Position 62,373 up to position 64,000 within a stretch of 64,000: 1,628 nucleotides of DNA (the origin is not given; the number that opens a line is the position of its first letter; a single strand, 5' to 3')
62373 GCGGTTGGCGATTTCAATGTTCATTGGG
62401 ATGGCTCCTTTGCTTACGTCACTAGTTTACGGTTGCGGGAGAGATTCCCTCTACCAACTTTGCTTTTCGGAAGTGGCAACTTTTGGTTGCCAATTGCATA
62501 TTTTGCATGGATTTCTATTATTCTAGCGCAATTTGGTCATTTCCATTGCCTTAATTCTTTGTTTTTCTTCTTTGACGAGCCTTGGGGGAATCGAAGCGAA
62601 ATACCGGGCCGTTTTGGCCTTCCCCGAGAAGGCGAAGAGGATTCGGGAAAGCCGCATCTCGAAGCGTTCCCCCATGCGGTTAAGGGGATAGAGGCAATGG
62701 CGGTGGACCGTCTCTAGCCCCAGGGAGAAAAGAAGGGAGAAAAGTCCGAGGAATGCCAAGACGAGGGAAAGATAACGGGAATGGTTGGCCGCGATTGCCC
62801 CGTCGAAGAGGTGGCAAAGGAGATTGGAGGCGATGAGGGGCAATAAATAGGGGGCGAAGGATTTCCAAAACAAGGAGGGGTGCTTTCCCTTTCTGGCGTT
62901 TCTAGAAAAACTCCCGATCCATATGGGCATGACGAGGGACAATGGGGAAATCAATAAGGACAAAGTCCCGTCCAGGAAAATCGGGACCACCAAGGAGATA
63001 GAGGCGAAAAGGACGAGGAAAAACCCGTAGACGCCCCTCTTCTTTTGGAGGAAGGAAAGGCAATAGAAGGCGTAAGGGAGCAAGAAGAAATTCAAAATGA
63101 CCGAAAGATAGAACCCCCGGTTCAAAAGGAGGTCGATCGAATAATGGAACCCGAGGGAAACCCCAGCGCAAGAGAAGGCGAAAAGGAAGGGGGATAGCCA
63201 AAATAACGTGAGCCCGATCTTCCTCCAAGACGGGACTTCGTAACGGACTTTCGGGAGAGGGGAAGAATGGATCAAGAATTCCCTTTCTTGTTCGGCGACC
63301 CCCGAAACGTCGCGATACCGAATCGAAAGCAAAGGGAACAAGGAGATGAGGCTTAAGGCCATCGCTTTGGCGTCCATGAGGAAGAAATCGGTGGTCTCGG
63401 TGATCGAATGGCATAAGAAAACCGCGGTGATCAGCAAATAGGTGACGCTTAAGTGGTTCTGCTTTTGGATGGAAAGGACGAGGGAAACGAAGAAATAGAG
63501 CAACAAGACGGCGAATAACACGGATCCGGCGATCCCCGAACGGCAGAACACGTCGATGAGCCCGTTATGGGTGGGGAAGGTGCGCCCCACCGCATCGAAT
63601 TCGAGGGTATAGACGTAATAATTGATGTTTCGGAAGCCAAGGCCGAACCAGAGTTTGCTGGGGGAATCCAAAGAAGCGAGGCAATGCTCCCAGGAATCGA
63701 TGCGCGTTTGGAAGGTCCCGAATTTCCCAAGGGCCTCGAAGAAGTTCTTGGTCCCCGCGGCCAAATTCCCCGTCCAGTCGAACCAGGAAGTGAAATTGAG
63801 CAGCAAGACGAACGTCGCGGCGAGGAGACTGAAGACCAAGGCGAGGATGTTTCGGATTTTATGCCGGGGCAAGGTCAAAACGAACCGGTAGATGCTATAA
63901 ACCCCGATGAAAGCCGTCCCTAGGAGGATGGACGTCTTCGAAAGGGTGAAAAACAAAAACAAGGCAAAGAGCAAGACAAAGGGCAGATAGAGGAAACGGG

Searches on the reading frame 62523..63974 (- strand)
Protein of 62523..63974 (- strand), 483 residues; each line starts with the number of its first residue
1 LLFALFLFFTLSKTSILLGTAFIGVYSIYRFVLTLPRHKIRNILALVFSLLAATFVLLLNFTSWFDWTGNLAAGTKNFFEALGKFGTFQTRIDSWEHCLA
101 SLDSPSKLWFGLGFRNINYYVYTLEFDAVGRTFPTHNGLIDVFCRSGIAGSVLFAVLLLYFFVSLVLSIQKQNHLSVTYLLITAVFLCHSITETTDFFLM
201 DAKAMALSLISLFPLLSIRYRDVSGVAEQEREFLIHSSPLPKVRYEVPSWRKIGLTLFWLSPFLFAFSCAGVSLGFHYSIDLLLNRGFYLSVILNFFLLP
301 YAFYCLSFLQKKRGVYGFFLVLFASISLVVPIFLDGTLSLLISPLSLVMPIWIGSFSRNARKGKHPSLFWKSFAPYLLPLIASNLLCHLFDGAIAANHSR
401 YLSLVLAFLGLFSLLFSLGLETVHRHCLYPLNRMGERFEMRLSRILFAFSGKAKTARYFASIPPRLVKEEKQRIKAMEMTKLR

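Call 74: search_protein_families(library=pfam, proteins=[window:62523-63974:-], max_evalue=0.00001)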
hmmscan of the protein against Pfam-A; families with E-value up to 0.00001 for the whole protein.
window:62523-63974:- (483 aa): 1 family
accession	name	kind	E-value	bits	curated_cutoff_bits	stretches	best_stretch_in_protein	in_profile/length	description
PF04932.20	Wzy_C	-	6.5e-11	42.7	31.7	1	2-155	5-149/149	O-Antigen ligase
